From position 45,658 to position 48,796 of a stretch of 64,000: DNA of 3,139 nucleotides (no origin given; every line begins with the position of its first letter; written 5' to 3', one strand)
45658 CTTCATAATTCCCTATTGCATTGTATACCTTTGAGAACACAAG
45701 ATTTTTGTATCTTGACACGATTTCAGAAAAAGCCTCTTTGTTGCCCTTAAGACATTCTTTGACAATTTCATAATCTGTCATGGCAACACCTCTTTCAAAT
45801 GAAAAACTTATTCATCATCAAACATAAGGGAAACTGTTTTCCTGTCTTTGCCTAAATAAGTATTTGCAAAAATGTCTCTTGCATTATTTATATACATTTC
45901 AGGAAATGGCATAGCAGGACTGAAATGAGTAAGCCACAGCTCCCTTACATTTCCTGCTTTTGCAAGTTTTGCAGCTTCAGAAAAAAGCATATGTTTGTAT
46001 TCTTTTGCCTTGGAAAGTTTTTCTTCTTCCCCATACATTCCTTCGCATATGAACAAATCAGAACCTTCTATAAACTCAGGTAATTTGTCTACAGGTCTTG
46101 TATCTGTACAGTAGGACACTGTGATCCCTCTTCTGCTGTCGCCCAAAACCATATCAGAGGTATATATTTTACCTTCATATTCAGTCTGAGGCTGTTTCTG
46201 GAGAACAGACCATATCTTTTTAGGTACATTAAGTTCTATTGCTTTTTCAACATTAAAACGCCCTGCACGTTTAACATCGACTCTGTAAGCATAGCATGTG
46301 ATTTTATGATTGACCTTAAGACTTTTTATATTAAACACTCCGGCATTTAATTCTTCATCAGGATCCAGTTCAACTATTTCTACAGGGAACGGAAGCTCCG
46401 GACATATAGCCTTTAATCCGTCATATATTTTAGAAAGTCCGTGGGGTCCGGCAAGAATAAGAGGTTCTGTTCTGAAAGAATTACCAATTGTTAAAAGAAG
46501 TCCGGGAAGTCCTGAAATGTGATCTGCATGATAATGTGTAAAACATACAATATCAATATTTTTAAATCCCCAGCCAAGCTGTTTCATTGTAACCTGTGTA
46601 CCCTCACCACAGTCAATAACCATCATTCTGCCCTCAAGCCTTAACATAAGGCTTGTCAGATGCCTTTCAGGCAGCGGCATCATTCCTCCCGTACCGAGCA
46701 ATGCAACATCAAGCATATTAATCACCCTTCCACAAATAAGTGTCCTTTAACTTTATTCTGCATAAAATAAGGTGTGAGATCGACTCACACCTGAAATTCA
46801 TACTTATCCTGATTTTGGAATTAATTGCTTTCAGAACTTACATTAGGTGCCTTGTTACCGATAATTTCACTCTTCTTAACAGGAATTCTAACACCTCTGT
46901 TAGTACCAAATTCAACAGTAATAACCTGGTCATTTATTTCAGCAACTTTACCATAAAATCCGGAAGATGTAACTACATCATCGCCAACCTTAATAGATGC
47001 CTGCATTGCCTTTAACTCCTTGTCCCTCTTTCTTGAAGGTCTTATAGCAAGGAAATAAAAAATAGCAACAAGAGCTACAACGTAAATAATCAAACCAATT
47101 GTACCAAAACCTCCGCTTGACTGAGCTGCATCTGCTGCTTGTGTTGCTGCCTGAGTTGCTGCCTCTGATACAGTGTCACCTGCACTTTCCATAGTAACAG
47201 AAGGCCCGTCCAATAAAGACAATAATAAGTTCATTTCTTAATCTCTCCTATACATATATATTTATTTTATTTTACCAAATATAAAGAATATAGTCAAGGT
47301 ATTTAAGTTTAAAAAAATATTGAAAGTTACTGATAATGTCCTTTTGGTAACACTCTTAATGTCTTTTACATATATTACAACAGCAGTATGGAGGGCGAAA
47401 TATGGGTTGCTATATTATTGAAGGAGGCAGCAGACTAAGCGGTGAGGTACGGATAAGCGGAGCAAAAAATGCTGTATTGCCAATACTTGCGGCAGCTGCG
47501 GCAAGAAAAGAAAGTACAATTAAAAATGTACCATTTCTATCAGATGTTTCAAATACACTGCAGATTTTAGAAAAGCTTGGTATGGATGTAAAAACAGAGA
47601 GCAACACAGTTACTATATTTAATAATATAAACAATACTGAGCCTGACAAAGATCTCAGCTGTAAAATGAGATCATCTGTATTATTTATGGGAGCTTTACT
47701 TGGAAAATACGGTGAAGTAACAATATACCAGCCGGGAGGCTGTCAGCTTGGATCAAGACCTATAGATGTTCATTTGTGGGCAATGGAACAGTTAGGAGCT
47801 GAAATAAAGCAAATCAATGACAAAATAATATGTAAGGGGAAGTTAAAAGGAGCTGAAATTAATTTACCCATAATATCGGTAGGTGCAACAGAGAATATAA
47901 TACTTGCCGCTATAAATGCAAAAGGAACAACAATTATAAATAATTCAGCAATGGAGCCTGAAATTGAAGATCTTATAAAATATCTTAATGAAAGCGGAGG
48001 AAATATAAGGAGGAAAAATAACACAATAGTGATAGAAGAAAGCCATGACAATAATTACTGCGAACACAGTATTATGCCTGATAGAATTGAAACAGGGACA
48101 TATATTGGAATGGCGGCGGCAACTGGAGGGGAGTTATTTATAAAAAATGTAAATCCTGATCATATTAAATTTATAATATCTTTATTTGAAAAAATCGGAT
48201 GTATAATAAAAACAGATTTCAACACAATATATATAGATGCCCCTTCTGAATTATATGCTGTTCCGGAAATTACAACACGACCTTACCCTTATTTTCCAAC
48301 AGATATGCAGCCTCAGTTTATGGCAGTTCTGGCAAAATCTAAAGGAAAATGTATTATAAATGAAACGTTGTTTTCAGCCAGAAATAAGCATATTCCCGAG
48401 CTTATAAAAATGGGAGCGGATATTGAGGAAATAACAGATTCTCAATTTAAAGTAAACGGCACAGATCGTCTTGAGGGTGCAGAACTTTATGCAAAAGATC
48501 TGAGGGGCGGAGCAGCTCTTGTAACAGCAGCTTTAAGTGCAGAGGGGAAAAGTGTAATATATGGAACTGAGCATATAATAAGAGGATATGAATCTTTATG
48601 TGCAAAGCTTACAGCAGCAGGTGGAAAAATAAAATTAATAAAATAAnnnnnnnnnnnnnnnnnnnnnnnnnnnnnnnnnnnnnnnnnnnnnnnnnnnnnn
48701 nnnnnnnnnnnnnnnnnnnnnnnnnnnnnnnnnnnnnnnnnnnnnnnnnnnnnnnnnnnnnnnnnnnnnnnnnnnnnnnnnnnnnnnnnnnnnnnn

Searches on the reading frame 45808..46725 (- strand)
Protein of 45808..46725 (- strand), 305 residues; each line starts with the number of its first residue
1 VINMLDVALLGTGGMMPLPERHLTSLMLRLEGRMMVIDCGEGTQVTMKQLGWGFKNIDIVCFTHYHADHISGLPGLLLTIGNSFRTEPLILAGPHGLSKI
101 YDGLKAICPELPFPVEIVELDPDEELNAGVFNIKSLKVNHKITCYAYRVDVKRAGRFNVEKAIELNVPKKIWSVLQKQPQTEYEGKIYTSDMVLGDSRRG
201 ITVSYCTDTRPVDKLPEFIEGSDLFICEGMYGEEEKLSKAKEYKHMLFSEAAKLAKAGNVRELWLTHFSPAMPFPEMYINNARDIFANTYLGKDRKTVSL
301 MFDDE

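Call 98: search_protein_families(library=pfam, proteins=[window:45808-46725:-], max_evalue=0.00001)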
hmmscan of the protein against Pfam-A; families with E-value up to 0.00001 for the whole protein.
window:45808-46725:- (305 aa): 2 families
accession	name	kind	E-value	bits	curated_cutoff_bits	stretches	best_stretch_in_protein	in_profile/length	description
PF12706.13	Lactamase_B_2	-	3.2e-15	56.7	27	1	35-268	3-200/200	Beta-lactamase superfamily domain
PF00753.33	Lactamase_B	-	3.1e-11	44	22.7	1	25-130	8-116/196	Metallo-beta-lactamase superfamily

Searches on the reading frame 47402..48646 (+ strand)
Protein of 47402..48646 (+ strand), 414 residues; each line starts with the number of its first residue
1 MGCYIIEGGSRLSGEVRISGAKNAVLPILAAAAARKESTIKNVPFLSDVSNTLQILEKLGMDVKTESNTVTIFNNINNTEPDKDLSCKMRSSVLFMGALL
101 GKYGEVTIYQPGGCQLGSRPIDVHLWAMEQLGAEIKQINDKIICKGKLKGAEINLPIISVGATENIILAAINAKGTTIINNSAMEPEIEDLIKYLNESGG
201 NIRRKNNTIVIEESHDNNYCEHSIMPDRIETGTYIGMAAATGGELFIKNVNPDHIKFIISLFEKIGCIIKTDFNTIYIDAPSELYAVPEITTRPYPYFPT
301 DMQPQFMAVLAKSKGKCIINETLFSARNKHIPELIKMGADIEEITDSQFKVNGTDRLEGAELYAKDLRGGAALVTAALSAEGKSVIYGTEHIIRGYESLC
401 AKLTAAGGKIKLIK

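Call 98: search_protein_families(library=pfam, proteins=[window:47402-48646:+], max_evalue=0.00001)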
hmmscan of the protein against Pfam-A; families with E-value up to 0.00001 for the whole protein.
window:47402-48646:+ (414 aa): 1 family
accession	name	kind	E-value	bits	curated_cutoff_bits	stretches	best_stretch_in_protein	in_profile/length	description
PF00275.25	EPSP_synthase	-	2.6e-86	290.4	22.8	1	7-403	2-417/417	EPSP synthase (3-phosphoshikimate 1-carboxyvinyltransferase)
